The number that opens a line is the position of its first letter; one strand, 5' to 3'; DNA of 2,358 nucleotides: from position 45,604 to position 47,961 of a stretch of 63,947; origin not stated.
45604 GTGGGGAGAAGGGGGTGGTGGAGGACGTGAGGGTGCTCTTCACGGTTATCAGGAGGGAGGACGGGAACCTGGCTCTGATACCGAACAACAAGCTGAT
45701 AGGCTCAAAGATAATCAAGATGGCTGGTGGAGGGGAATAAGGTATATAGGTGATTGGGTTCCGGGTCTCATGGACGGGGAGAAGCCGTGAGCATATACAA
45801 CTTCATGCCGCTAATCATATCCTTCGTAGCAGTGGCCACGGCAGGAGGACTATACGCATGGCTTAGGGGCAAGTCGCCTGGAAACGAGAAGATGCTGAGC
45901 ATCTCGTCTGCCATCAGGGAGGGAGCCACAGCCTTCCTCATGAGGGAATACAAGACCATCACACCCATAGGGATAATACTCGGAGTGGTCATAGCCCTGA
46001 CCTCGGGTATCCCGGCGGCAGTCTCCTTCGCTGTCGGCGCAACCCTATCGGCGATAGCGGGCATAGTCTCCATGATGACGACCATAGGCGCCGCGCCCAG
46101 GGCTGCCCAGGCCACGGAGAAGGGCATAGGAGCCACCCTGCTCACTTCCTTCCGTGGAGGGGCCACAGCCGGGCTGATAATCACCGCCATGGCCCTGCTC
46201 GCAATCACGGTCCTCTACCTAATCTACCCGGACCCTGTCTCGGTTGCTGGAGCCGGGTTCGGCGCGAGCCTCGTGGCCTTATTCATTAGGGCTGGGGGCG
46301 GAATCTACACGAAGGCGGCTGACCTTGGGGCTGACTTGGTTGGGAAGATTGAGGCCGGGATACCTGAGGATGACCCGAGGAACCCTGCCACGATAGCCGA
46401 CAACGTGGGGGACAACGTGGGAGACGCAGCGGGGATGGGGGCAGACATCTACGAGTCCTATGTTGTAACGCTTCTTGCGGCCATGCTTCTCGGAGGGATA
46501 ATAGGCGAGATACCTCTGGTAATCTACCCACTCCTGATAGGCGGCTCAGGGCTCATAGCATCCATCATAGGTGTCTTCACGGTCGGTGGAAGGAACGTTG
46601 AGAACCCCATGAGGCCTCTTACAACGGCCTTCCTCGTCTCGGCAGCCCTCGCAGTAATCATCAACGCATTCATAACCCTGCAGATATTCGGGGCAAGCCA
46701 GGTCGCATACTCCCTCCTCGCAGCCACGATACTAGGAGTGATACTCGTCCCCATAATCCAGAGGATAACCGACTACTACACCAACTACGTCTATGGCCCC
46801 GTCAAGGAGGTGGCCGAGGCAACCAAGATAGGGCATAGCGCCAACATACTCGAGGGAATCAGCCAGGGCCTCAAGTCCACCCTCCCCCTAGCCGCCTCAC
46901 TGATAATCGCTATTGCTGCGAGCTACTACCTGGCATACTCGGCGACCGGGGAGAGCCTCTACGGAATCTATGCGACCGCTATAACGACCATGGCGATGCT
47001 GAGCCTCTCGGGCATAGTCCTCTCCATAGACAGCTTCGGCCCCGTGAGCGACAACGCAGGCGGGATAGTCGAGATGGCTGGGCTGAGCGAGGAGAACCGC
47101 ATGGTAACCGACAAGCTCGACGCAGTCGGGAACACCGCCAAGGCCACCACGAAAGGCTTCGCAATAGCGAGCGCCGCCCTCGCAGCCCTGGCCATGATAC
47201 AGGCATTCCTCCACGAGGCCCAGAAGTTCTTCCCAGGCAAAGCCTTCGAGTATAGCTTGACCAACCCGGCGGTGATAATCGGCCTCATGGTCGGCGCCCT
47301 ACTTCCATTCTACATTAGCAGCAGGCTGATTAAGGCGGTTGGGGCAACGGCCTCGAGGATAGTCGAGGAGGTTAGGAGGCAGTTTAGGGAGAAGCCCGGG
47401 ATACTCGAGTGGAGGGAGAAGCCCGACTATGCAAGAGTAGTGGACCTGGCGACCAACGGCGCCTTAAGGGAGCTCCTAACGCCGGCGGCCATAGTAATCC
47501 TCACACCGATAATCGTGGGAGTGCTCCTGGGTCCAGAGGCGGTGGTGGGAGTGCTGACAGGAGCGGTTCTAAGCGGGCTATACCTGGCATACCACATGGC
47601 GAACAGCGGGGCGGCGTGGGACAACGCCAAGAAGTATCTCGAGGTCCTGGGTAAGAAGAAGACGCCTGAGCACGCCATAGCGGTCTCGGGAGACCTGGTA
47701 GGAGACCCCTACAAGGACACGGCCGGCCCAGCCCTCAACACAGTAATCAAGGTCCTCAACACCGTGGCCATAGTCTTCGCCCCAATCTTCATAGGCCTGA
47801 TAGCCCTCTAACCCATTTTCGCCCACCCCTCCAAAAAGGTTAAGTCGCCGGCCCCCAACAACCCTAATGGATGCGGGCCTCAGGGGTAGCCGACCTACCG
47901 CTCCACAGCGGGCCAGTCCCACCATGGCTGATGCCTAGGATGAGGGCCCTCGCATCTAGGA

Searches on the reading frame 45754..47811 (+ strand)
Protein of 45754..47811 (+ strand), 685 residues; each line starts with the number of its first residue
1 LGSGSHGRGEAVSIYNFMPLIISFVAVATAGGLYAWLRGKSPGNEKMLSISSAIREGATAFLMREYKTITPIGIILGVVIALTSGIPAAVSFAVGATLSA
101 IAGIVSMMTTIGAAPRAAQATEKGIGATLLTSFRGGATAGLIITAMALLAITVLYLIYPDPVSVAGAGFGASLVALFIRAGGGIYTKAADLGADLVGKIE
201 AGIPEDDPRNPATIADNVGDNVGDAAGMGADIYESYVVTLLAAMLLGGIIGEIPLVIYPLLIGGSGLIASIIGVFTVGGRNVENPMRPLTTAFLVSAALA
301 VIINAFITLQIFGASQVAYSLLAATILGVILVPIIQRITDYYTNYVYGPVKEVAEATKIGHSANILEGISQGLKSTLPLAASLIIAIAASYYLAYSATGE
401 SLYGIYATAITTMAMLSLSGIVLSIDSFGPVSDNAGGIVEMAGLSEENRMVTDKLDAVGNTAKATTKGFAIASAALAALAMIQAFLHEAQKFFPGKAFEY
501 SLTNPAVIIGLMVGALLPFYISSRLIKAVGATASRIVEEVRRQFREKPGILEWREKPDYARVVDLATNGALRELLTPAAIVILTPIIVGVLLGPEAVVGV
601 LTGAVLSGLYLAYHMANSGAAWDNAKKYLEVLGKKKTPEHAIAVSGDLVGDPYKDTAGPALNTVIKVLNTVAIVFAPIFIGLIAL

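Call 93: list_cluster_members(proteins=[window:45754-47811:+, window:47871-48980:+, window:28355-29773:+, P0002, P0024])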
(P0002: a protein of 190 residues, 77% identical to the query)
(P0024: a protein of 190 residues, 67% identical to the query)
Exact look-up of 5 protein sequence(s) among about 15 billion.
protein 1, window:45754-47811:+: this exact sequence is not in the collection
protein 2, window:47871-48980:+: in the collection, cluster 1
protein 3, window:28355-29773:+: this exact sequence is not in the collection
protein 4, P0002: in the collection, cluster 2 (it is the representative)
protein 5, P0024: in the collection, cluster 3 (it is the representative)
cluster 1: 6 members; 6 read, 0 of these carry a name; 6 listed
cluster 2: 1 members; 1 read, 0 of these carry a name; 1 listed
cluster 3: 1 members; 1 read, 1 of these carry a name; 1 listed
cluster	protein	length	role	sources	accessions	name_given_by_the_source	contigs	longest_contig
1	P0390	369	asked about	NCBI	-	-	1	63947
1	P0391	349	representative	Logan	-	-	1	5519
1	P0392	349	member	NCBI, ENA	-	-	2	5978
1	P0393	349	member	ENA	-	-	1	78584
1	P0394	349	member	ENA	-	-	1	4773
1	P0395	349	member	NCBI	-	-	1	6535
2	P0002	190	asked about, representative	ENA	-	-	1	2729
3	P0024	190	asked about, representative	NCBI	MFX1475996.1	MAG: hypothetical protein ACFFCO_11050, partial [Promethearchaeota archaeon]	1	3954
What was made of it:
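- Tried and rejected: Cluster look-up returned no names (call 93).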
